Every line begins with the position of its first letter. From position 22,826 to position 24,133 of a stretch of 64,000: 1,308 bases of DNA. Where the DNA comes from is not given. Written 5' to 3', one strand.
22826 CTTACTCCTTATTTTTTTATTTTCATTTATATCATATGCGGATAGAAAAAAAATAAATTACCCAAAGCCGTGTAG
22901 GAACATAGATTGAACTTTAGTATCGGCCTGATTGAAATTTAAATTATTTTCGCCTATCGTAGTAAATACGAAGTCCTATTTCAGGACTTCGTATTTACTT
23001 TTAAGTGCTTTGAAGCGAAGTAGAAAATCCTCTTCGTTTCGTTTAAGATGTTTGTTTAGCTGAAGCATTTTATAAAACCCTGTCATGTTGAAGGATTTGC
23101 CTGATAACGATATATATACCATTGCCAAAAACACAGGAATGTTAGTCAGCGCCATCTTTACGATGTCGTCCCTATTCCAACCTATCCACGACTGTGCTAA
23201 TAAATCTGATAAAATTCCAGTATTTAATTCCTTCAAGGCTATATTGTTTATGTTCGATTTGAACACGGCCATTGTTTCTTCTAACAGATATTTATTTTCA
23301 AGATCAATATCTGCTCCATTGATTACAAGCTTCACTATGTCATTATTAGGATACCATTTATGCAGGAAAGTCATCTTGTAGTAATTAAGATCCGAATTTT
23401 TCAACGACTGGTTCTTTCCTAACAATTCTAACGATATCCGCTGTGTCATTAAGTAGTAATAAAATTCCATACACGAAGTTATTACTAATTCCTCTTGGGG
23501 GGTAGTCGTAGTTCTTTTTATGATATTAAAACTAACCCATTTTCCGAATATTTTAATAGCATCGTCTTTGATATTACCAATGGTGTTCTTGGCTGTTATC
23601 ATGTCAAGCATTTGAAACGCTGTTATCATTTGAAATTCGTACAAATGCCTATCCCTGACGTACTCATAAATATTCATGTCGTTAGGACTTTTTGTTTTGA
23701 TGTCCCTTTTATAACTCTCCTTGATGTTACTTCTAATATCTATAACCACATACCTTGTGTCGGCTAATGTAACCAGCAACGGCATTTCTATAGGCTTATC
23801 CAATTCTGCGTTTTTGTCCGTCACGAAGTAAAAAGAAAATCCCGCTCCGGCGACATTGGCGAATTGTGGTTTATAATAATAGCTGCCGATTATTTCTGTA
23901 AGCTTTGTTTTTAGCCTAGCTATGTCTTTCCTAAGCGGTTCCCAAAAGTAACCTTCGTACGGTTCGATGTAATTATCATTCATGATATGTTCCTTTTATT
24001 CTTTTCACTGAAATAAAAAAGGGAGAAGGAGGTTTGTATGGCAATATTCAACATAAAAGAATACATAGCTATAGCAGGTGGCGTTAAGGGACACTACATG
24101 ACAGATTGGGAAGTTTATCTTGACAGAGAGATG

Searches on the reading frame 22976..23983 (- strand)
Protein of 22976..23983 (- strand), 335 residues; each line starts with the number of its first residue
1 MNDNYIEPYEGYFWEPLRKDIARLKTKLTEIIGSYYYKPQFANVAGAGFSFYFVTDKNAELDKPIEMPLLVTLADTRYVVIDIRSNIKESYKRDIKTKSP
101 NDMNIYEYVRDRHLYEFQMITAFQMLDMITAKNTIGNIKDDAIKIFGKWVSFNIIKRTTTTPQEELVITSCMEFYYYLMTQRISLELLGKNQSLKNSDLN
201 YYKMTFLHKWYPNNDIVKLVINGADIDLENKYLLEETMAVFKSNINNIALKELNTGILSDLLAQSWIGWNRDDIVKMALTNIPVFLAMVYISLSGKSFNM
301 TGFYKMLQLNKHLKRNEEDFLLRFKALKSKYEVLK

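Call 95: search_protein_families(library=pfam, proteins=[window:22976-23983:-], max_evalue=0.01)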
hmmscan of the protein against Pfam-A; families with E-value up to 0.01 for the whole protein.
window:22976-23983:- (335 aa): 1 family
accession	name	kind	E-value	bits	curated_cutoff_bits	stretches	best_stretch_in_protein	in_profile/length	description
PF25614.1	PhiKZ_VTX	-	2.5e-21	76.6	27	1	52-326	47-299/303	Bacteriophage PhiKZ vertex-binding protein gp28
